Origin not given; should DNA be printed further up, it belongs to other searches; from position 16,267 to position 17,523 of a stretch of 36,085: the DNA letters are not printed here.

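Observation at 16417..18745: Lys-to-His DegT-family enzyme next to Gmd: predicted GDP-3,6-dideoxyhexose (colitose-like) branch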

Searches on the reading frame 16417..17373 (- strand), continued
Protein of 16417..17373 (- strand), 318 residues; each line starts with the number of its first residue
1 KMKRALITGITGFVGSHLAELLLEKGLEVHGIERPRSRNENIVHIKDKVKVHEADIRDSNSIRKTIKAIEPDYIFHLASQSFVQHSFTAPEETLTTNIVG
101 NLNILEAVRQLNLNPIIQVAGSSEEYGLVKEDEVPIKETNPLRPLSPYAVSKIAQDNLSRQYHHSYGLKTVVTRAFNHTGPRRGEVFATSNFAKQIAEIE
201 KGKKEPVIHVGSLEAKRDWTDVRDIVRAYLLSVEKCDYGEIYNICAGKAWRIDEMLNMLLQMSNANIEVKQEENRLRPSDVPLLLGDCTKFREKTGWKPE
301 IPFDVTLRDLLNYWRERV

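Call 45: search_solved_structures(query=window:16417-17373:-, max_evalue=1e-50, show_alignments=5)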
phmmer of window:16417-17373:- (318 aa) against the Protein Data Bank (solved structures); distinct sequences matched with E-value up to 1e-50: 5.
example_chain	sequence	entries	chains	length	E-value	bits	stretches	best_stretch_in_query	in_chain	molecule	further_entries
2pk3_A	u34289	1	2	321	4.8e-86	292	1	4-316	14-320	GDP-6-deoxy-D-lyxo-4-hexulose reductase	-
7us5_A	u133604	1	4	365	5.6e-71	242.5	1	3-317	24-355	GDP-D-GLYCERO-D-MANNO-HEPTOSE 4,6-DEHYDRATASE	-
1db3_A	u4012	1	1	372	7.3e-53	183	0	3-259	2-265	GDP-MANNOSE 4,6-DEHYDRATASE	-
7kf3_A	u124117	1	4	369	1.3e-51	178.9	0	3-270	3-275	GDP-mannose 4,6-dehydratase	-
6x3b_A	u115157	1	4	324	7.3e-51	176.4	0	70-318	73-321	GDP-6-deoxy-D-mannose reductase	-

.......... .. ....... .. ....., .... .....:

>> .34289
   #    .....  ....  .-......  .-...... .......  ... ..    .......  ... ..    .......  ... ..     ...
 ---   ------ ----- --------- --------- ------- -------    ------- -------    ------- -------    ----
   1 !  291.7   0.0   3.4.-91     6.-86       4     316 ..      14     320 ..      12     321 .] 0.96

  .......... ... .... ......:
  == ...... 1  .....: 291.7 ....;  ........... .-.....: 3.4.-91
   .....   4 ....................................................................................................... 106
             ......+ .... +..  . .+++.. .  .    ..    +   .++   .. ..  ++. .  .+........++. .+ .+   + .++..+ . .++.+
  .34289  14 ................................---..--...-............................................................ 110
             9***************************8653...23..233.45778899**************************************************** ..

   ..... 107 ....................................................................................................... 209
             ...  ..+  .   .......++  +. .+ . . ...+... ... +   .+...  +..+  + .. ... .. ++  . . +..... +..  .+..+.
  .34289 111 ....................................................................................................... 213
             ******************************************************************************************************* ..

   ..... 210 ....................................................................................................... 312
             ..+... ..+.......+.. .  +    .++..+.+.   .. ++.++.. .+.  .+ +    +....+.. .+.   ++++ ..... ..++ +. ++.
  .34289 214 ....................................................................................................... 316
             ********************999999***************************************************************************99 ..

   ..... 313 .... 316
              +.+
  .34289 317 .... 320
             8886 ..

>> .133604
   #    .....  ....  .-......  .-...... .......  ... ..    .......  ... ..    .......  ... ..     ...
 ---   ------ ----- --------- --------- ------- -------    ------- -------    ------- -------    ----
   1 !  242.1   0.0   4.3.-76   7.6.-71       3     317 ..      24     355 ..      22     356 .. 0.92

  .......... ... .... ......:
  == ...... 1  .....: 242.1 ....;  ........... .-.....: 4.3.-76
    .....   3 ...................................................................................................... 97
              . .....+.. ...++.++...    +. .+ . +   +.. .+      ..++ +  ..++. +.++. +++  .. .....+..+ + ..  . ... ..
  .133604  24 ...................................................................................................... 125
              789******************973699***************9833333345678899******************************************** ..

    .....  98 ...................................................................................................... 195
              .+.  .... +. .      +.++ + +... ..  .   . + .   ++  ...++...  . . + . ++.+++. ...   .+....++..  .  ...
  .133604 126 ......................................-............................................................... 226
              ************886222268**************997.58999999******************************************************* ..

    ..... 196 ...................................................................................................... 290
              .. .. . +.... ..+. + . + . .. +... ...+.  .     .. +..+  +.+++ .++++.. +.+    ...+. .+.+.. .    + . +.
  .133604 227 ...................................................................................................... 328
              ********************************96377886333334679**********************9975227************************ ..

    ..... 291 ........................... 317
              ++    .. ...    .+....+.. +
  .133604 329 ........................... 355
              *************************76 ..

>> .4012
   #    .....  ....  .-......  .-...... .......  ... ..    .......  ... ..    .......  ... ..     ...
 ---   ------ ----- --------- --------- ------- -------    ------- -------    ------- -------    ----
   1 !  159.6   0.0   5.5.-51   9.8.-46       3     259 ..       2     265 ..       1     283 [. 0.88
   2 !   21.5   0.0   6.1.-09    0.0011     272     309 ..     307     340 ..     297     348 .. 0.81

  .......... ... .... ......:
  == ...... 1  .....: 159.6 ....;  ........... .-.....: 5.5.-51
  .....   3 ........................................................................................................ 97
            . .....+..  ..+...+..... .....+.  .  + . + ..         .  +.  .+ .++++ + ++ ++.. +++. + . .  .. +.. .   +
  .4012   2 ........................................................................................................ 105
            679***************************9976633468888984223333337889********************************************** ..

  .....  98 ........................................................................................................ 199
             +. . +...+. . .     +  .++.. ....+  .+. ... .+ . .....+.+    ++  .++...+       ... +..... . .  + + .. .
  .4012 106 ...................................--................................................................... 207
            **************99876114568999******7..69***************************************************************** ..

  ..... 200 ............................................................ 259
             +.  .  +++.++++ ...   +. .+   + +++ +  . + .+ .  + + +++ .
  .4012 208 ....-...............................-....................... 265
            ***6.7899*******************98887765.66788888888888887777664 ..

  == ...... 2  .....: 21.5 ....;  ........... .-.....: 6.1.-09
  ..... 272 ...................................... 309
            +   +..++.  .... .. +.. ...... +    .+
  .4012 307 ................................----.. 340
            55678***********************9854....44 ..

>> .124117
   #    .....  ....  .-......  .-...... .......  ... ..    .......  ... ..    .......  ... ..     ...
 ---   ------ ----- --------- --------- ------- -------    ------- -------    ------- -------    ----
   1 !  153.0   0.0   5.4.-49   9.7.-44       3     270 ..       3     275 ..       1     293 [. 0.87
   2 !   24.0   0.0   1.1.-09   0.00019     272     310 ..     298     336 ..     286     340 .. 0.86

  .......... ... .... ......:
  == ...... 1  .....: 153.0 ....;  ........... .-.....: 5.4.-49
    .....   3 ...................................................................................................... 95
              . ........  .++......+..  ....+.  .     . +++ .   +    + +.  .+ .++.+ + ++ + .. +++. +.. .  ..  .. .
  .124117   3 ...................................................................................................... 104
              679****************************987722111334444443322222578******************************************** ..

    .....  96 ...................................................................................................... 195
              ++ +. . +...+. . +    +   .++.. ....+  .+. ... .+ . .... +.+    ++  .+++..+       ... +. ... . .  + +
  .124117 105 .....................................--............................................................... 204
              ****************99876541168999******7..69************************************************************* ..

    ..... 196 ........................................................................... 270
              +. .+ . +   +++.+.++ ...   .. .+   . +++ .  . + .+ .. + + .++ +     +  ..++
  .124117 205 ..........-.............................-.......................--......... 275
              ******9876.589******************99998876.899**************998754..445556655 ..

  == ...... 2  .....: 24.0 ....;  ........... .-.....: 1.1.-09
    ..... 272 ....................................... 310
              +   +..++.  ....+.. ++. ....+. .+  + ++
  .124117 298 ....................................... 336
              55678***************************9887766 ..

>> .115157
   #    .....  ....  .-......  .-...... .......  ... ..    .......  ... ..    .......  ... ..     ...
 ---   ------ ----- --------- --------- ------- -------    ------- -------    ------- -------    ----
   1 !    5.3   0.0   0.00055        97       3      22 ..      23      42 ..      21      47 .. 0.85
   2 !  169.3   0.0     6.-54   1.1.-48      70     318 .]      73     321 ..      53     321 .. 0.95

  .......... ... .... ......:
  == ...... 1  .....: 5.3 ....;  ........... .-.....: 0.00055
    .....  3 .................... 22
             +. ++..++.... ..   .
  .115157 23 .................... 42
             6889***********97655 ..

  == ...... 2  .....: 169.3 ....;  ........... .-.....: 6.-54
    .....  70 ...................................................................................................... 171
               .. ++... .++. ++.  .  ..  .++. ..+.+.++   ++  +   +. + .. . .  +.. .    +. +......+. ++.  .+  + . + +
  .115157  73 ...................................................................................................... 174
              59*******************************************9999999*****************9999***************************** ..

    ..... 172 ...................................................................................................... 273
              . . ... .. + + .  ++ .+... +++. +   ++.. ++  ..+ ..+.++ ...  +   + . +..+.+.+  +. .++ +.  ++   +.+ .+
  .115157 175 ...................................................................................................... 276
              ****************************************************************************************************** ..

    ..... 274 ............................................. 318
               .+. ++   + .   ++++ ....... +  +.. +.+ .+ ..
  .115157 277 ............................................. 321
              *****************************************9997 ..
